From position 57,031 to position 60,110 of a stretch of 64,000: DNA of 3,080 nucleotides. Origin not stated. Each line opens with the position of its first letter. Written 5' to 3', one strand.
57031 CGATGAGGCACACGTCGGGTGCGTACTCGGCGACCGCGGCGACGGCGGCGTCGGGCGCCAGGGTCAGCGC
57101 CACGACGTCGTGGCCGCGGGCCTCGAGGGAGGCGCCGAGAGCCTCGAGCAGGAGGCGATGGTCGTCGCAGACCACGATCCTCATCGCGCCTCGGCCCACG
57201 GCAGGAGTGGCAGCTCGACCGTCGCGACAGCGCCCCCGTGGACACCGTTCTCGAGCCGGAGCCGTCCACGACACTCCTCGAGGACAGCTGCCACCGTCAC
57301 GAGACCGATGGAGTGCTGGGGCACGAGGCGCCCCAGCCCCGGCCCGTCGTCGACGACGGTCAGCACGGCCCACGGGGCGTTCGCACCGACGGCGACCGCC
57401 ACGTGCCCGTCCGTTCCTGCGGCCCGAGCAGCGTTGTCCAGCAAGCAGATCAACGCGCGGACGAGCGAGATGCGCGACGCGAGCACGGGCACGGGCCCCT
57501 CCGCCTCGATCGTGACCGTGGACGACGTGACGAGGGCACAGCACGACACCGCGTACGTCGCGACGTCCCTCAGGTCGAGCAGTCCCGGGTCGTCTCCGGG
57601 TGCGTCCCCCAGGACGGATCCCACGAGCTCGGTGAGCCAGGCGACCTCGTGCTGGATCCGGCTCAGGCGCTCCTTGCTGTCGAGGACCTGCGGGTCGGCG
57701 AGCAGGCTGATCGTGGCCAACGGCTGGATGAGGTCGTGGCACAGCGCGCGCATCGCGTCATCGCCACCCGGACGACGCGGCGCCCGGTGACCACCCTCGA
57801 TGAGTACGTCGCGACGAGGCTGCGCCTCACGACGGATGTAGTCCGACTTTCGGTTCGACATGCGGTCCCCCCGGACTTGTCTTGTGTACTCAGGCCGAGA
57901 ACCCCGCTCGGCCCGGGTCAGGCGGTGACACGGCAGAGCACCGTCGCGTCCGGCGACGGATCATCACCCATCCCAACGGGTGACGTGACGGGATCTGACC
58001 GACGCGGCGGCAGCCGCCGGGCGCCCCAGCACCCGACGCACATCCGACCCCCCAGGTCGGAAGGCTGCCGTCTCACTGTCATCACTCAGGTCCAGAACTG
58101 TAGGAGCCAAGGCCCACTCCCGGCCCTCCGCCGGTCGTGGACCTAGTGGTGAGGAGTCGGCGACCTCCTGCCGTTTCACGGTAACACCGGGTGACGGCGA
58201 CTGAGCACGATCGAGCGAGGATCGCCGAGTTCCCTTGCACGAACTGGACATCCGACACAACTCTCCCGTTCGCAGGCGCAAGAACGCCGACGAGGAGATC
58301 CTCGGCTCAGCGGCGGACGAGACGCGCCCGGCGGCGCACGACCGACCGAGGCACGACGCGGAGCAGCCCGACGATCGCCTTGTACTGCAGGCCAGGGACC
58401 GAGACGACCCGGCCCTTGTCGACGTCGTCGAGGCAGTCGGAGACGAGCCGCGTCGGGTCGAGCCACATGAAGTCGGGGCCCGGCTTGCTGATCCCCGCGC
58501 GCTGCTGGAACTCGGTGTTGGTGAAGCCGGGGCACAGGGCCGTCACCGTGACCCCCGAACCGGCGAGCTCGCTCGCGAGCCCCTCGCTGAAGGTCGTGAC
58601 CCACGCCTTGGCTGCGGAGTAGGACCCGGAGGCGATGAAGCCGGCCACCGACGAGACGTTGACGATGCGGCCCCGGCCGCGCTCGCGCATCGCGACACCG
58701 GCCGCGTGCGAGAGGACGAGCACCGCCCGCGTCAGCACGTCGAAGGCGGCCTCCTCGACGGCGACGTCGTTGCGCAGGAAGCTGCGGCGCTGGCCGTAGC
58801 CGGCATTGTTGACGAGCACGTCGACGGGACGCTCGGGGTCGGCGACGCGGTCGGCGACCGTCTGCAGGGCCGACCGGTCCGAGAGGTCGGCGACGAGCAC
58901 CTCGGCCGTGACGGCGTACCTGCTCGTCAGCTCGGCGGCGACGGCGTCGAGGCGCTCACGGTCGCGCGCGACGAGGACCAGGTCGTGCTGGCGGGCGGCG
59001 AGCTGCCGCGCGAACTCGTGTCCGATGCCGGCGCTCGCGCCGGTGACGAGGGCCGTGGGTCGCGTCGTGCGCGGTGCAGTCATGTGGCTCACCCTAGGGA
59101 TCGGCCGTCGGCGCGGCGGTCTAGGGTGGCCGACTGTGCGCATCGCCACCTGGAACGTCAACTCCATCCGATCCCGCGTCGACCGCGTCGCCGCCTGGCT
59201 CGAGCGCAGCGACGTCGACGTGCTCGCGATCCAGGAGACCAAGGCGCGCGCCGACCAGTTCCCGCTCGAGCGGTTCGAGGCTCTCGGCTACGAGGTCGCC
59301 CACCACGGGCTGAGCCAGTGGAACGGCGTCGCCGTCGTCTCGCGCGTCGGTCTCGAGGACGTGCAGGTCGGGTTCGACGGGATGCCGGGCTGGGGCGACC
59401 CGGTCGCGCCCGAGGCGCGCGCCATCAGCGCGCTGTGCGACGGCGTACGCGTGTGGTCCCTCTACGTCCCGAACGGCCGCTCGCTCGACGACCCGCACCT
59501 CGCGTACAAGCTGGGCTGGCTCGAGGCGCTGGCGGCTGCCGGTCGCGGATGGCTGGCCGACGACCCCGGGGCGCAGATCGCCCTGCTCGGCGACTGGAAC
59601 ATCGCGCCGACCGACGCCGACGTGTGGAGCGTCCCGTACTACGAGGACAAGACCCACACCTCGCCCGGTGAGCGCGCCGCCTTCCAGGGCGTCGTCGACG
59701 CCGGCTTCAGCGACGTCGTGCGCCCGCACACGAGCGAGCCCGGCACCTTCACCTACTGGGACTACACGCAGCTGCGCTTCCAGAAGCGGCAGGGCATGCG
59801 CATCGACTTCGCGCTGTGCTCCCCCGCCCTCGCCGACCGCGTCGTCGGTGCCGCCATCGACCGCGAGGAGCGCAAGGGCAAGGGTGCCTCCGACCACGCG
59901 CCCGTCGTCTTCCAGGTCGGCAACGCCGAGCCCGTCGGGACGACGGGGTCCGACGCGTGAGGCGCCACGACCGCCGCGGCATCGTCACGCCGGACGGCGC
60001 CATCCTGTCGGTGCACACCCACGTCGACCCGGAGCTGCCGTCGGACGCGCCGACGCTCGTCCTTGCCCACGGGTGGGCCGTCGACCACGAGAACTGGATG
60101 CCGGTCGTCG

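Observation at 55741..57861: Sensor-less cytoplasmic histidine kinase plus two LuxR-type regulators directly upstream of the glycan operon, one lacking the phospho-acceptor pocket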

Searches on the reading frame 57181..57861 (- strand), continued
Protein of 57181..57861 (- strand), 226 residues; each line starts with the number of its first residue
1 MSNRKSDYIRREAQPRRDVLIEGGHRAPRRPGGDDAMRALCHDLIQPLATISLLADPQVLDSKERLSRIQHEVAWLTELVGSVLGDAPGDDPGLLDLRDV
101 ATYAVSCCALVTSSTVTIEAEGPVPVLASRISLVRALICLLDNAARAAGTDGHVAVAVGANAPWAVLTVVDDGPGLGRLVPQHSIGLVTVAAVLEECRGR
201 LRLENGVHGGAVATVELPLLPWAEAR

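Call 37: predict_structure(alignment_id=A2)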
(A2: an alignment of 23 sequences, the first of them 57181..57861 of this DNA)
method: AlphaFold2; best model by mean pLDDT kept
length: 226 residues; sequences in the alignment: 23
mean_pLDDT: 73.4   pTM: 0.64
mean pLDDT of the five models: 73.4, 72.8, 71.7, 71.0, 71.0
residues with pLDDT >= 90: 58; 70-90: 93; 50-70: 42; < 50: 33
segments of 3 or more residues with pLDDT < 50: 1-32
pLDDT, mean of each block of 10 residues (from residue 1): 31 27 32 56 71 77 79 72 58 90 82 86 90 85 87 95 95 77 67 88 88 93 59
secondary structure, 60 per line:
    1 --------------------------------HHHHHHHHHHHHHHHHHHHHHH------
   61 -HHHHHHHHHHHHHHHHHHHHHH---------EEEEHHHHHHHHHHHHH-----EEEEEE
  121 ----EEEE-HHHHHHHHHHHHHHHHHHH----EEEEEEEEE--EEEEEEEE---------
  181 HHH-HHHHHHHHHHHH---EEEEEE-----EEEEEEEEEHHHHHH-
elements in order: H33-54 H62-83 E93-96 H97-109 E115-120 E125-128 H130-148 E153-161 E164-171 H185-196 E200-205 E211-219 H220-225
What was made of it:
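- On Class-I (HisKA-type) histidine kinase: The model shows helices 33-54 and 62-83 (call 37).
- Checked: AlphaFold gives a disordered 1-32, a two-helix hairpin (33-54, 62-83) and an alpha/beta CA domain (call 37).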

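Call 47: fold_search(model_id=the predicted structure, library=pdb)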
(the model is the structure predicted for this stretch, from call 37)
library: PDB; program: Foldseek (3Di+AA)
matches with E <= 10: 941; with E <= 0.001: 352
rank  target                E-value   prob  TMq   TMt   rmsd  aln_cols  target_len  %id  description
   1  6rgy_A                7.8e-14  1.00  0.59  0.57   5.3       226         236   21  Revisiting pH-gated conformational switch. Complex HK853-RR468 pH 7.5 (released 2020-02-19)
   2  6rgz_A                1.1e-13  1.00  0.59  0.57   5.3       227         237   21  Revisiting pH-gated conformational switch. Complex HK853-RR468 pH 6.5 (released 2020-02-19)
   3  6rgy_B                1.4e-13  1.00  0.59  0.57   5.2       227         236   21  Revisiting pH-gated conformational switch. Complex HK853-RR468 pH 7.5 (released 2020-02-19)
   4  6rh8_A                1.6e-13  1.00  0.58  0.56   5.8       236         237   21  Revisiting pH-gated conformational switch. Complex HK853 mutant H260A -RR468 mutant D53A pH 5.3 (released 2020-02-19)
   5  4q20_A                1.9e-13  1.00  0.60  0.58   4.6       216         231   21  Crystal structure of a C-terminal part of tyrosine kinase (DivL) from Caulobacter crescentus CB15 at 2.50 A resolution (released 2014-04-23)
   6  6rh0_A                1.9e-13  1.00  0.57  0.56   5.7       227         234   22  Revisiting pH-gated conformational switch. Complex HK853-RR468 pH 5.5 (released 2020-02-19)
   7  4zki_A                2.9e-13  1.00  0.51  0.49   7.4       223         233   16  The crystal structure of Histidine Kinase YycG with ADP (released 2016-05-04)
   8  5c93_A                3.1e-13  1.00  0.52  0.50   7.5       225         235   16  Histidine kinase with ATP (released 2016-07-27)
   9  6rh7_A                4.1e-13  1.00  0.58  0.56   5.4       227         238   21  Revisiting pH-gated conformational switch. Complex HK853 mutant H260A -RR468 mutant D53A pH 7.5 (released 2020-02-19)
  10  6rh0_B                4.9e-13  1.00  0.59  0.57   5.3       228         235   21  Revisiting pH-gated conformational switch. Complex HK853-RR468 pH 5.5 (released 2020-02-19)
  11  4q20_B                4.9e-13  1.00  0.54  0.55   5.8       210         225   21  Crystal structure of a C-terminal part of tyrosine kinase (DivL) from Caulobacter crescentus CB15 at 2.50 A resolution (released 2014-04-23)
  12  6rh7_B                5.6e-13  1.00  0.58  0.56   5.5       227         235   21  Revisiting pH-gated conformational switch. Complex HK853 mutant H260A -RR468 mutant D53A pH 7.5 (released 2020-02-19)
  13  4u7o_B                5.9e-13  1.00  0.58  0.60   6.0       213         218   16  Active histidine kinase bound with ATP (released 2015-09-02)
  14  3dge_A                5.9e-13  1.00  0.55  0.53   6.1       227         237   22  Structure of a histidine kinase-response regulator complex reveals insights into Two-component signaling and a novel c (released 2009-07-07)
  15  4jav_A                6.7e-13  1.00  0.54  0.50   8.0       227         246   22  Structural basis of a rationally rewired protein-protein interface (HK853wt and RR468mutant V13P, L14I, I17M and N21V) (released 2013-09-04)
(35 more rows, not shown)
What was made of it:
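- Checked: Foldseek best hits are HK853, DivL, YycG and EnvZ cores (call 47).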

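Call 89: search_protein_representatives(alignment_id=A2)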
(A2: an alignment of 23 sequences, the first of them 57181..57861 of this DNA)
Query: 23 sequences, 213 profile positions. Proteins with E-value up to 0.001 (for the whole library): 717178; up to 1e-10: 86753; up to 1e-30: 410. The best 150 are listed.
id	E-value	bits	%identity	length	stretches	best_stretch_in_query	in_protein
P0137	2.1e-80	285.7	-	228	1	11-211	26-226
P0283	2.1e-60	220.4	-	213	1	11-205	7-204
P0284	7.2e-60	218.6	-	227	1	11-209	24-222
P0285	1.3e-59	217.7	-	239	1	15-209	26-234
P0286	6.1e-57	209.0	-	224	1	17-210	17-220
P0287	2.7e-56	206.9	-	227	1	21-208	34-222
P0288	5.2e-55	202.7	-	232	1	15-206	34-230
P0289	1.7e-54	201.0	-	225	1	13-208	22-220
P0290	2.4e-52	194.0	-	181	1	31-208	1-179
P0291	5.1e-52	192.9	-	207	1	17-204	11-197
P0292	3.5e-51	190.2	-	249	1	13-207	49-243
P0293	3.8e-51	190.1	-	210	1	16-207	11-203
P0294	1.4e-50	188.2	-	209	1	13-210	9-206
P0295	4.5e-50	186.6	-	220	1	11-208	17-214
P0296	1.3e-49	185.1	-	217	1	11-211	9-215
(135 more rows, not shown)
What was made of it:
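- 410 representatives at E <= 1e-30; nearly all of the best 150 are 180-290 aa (call 89).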

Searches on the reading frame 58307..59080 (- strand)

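Call 5: search_protein_families(library=pfam, proteins=[window:58307-59080:-], max_evalue=0.01)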
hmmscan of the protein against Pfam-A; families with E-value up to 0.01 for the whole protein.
window:58307-59080:- (257 aa): 8 families
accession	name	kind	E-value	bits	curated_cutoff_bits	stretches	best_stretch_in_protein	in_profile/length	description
PF00106.31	adh_short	-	7.9e-45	153.2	26.6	1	9-194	2-189/195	short chain dehydrogenase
PF13561.12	adh_short_C2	-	3.7e-28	99.2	27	1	14-194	1-183/236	Enoyl-(Acyl carrier protein) reductase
PF08659.16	KR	-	1.5e-12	48.3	22.6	1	9-180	2-171/180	KR domain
PF13460.12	NAD_binding_10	-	6.6e-06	26.5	27.2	1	14-192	1-151/184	NAD(P)H-binding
PF01370.27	Epimerase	-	5.4e-05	23.2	20.9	1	10-145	1-116/240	NAD dependent epimerase/dehydratase family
PF13439.12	Glyco_transf_4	-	0.00067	20.2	28.5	0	21-50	9-42/170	Glycosyltransferase Family 4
PF02719.21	Polysacc_synt_2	-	0.00089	19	20.2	1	11-77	2-74/293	Polysaccharide biosynthesis protein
PF03435.24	Sacchrp_dh_NADP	-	0.004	17.9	25.1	1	11-94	2-77/129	Saccharopine dehydrogenase NADP binding domain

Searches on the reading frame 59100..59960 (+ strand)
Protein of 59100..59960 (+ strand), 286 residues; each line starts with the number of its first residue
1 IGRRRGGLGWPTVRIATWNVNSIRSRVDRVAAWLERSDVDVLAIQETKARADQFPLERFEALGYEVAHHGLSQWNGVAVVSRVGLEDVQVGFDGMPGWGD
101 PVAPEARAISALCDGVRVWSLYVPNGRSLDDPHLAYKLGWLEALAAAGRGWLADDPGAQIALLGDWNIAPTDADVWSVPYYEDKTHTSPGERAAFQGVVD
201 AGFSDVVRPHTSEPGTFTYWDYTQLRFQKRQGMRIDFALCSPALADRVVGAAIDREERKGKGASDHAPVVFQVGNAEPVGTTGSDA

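Call 5: search_protein_families(library=pfam, proteins=[window:59100-59960:+], max_evalue=0.01)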
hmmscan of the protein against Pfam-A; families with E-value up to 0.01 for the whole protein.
window:59100-59960:+ (286 aa): 1 family
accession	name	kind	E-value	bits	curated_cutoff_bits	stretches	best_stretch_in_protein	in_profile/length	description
PF03372.29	Exo_endo_phos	-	7.3e-23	81.9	24.5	1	16-266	1-225/225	Endonuclease/Exonuclease/phosphatase family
